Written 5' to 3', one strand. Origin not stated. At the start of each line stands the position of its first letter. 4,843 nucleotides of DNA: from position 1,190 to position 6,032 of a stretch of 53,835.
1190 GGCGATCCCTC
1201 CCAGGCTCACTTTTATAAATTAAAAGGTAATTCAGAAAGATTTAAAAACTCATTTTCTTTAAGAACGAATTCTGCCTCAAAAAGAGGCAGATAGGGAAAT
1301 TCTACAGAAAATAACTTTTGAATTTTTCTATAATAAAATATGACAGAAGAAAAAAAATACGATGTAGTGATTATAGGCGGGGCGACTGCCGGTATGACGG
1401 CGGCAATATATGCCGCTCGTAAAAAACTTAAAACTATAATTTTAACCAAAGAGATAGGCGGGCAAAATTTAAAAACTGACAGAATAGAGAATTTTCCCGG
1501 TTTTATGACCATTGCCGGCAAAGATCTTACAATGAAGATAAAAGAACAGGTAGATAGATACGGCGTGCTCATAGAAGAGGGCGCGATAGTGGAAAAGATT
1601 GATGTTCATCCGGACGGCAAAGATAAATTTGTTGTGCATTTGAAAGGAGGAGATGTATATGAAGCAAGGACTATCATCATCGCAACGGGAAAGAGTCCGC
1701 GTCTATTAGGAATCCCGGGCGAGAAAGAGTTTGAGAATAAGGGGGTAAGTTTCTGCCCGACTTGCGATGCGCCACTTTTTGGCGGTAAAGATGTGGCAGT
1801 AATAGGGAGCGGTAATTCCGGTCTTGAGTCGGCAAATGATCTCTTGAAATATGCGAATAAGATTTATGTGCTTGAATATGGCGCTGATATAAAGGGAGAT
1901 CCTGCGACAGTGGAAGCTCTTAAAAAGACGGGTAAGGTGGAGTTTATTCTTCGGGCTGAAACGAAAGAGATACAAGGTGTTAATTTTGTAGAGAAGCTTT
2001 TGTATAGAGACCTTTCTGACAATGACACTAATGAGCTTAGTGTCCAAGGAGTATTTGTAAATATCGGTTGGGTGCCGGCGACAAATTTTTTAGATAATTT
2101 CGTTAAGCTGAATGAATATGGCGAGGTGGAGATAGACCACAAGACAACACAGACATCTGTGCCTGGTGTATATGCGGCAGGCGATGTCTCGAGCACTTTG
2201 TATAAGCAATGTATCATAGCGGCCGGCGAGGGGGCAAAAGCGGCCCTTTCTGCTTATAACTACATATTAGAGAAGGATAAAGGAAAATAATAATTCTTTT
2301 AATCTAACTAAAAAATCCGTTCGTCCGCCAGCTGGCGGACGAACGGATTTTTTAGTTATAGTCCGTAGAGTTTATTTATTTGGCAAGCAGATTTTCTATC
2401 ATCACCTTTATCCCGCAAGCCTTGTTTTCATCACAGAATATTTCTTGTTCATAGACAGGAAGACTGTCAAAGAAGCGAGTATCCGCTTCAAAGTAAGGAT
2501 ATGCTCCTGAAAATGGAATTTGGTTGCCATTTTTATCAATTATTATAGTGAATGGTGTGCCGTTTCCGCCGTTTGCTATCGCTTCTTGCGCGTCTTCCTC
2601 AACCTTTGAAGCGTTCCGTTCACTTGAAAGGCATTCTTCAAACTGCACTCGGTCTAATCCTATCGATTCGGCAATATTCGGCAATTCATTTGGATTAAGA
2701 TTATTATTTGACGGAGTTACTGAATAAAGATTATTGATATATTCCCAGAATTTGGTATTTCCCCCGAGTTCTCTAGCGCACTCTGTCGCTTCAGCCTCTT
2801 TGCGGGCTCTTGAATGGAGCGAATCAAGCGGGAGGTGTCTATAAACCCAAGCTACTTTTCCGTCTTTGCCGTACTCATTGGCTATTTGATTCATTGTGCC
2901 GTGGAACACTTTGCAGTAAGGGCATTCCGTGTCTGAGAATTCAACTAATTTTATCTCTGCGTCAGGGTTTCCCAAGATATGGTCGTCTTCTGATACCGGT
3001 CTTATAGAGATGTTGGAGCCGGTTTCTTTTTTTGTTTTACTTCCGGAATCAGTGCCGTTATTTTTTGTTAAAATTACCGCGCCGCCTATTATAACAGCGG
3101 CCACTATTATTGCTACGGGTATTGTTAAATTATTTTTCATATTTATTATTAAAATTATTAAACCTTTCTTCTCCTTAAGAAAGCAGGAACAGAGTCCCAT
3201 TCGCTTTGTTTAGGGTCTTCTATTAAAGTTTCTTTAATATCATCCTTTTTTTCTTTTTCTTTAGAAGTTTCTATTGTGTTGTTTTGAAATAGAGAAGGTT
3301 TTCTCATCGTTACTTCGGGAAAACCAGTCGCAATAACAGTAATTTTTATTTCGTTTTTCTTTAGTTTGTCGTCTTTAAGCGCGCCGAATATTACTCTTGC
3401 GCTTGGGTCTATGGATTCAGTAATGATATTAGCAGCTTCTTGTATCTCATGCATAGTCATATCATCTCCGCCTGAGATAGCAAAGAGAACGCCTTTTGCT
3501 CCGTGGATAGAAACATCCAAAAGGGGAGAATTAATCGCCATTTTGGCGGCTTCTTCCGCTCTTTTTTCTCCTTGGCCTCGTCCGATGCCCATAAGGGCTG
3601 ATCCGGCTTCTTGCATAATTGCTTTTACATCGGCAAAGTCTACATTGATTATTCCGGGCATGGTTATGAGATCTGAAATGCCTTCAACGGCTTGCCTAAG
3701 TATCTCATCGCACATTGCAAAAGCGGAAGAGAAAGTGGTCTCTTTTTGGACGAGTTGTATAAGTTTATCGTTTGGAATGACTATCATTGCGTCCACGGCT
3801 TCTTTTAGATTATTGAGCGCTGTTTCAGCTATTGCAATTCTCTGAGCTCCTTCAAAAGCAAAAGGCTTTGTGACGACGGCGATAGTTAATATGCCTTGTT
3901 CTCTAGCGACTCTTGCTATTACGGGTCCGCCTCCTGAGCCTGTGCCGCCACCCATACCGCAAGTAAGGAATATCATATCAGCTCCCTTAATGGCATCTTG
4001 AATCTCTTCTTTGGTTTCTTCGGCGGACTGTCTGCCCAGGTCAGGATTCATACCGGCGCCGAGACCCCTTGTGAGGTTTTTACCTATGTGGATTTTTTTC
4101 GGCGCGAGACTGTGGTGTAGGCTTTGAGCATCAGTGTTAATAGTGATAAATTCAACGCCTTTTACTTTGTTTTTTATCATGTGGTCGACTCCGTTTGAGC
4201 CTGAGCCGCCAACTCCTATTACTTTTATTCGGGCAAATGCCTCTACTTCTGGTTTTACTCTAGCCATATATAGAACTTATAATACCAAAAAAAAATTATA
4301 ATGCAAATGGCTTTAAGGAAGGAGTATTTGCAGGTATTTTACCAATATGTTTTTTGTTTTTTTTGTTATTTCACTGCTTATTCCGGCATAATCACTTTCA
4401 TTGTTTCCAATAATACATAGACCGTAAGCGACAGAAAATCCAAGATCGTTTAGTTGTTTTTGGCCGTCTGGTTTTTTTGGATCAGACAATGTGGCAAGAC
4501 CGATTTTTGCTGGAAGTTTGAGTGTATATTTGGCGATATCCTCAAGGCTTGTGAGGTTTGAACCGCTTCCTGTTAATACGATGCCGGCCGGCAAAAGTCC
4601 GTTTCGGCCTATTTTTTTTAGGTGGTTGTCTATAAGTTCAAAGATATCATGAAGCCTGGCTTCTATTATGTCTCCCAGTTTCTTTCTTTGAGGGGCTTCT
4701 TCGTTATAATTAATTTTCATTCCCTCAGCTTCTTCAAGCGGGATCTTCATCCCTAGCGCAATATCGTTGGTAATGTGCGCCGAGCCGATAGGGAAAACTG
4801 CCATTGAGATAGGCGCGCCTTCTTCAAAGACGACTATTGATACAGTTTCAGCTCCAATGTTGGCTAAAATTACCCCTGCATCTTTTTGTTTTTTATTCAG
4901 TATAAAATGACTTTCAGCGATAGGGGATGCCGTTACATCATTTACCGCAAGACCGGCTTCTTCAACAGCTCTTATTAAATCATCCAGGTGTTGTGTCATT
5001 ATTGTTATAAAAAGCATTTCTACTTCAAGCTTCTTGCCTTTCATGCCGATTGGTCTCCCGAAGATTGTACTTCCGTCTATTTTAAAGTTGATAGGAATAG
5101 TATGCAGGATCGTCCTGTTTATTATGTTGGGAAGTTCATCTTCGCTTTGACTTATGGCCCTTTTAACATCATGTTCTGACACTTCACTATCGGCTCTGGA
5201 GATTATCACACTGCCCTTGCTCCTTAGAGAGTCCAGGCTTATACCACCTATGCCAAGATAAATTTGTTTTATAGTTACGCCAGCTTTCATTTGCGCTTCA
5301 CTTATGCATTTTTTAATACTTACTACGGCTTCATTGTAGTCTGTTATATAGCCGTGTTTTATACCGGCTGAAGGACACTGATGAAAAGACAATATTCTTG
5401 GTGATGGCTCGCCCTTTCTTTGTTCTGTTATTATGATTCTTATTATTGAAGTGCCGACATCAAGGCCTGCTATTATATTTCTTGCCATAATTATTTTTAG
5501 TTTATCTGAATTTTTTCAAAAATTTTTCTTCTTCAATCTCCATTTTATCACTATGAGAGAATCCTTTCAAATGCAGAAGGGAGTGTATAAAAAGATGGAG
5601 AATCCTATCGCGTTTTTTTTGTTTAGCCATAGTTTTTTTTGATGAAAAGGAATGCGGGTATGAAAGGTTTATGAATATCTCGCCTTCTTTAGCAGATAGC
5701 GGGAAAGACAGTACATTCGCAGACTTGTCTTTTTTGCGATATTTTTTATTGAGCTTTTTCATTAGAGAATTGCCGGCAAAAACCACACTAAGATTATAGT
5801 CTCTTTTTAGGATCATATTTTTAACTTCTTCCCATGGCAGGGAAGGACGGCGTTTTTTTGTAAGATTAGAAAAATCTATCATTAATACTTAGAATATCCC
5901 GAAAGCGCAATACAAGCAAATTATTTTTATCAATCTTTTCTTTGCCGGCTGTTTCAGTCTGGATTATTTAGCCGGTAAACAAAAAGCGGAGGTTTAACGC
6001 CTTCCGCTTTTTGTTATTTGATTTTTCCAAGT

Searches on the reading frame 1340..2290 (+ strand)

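Call 10: search_protein_families(library=pfam, proteins=[window:1340-2290:+], max_evalue=0.001)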
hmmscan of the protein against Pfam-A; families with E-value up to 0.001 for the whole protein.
window:1340-2290:+ (316 aa): 10 families
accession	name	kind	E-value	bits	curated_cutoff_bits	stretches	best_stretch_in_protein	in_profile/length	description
PF07992.20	Pyr_redox_2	-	1.5e-43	149.8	26.1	1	7-298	1-291/291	Pyridine nucleotide-disulphide oxidoreductase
PF13738.12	Pyr_redox_3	-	5.9e-24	85.3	30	1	66-281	86-305/305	Pyridine nucleotide-disulphide oxidoreductase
PF01266.30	DAO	-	4.6e-10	40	27.9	0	8-41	1-35/353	FAD dependent oxidoreductase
PF00890.30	FAD_binding_2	-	5.7e-10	39.4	20.4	1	8-38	1-31/414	FAD binding domain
PF00070.33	Pyr_redox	-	2e-09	38.3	22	1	152-214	2-69/82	Pyridine nucleotide-disulphide oxidoreductase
PF03486.20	HI0933_like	-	2.7e-09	37.3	50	0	8-37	2-31/244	HI0933-like protein Rossmann domain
PF01946.23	Thi4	-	1.5e-07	31.4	26.2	1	6-39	17-51/235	Thi4 family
PF01134.28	GIDA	-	3.1e-07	30.2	22.1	1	8-78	1-63/391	Glucose inhibited division protein A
PF12831.13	FAD_oxidored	-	4.2e-06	26.7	27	1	8-41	1-36/416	FAD dependent oxidoreductase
PF13434.12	Lys_Orn_oxgnase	-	0.00016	21.3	21.3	1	82-174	116-213/339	L-lysine 6-monooxygenase/L-ornithine 5-monooxygenase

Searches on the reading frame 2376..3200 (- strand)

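Call 10: search_protein_families(library=pfam, proteins=[window:2376-3200:-], max_evalue=0.001)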
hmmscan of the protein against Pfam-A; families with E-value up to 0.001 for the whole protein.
window:2376-3200:- (274 aa): 3 families
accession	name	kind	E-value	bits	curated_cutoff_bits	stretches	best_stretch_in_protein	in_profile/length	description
PF13462.12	Thioredoxin_4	-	1.4e-22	81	23.2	1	71-223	3-147/165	Thioredoxin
PF01323.26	DSBA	-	3.7e-15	56.7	25.6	2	170-225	121-174/191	DSBA-like thioredoxin domain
PF13098.12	Thioredoxin_2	-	3.4e-05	24.6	27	1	83-225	7-86/104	Thioredoxin-like domain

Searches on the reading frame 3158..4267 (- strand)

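Call 10: search_protein_families(library=pfam, proteins=[window:3158-4267:-], max_evalue=0.001)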
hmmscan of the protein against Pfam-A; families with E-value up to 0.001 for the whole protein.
window:3158-4267:- (369 aa): 2 families
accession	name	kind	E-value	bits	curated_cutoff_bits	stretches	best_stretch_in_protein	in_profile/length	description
PF00091.31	Tubulin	-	4.3e-49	167.8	33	1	13-173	1-189/190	Tubulin/FtsZ family, GTPase domain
PF12327.13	FtsZ_C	-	2.7e-33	114.6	27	1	222-316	1-94/95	FtsZ family, C-terminal domain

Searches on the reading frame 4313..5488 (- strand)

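Call 10: search_protein_families(library=pfam, proteins=[window:4313-5488:-], max_evalue=0.001)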
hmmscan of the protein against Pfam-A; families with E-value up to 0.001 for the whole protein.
window:4313-5488:- (391 aa): 3 families
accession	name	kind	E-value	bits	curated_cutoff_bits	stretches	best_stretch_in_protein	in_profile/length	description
PF14450.12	FtsA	-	8.9e-23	81.5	31.8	1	208-343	2-114/127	Cell division protein FtsA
PF02491.25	SHS2_FTSA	-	4e-16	59.6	25.4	1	84-162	3-79/79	SHS2 domain inserted in FTSA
PF11104.14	PilM_2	-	2.6e-06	27.1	27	1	151-325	121-300/340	Type IV pilus assembly protein PilM;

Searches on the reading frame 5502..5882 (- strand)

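Call 10: search_protein_families(library=pfam, proteins=[window:5502-5882:-], max_evalue=0.001)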
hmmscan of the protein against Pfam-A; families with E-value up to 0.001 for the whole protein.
window:5502-5882:- (126 aa): 1 family
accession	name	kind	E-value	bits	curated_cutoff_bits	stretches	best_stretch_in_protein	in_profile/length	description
PF02130.23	YbeY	-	3.3e-20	72.7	25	1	21-117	20-116/129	Endoribonuclease YbeY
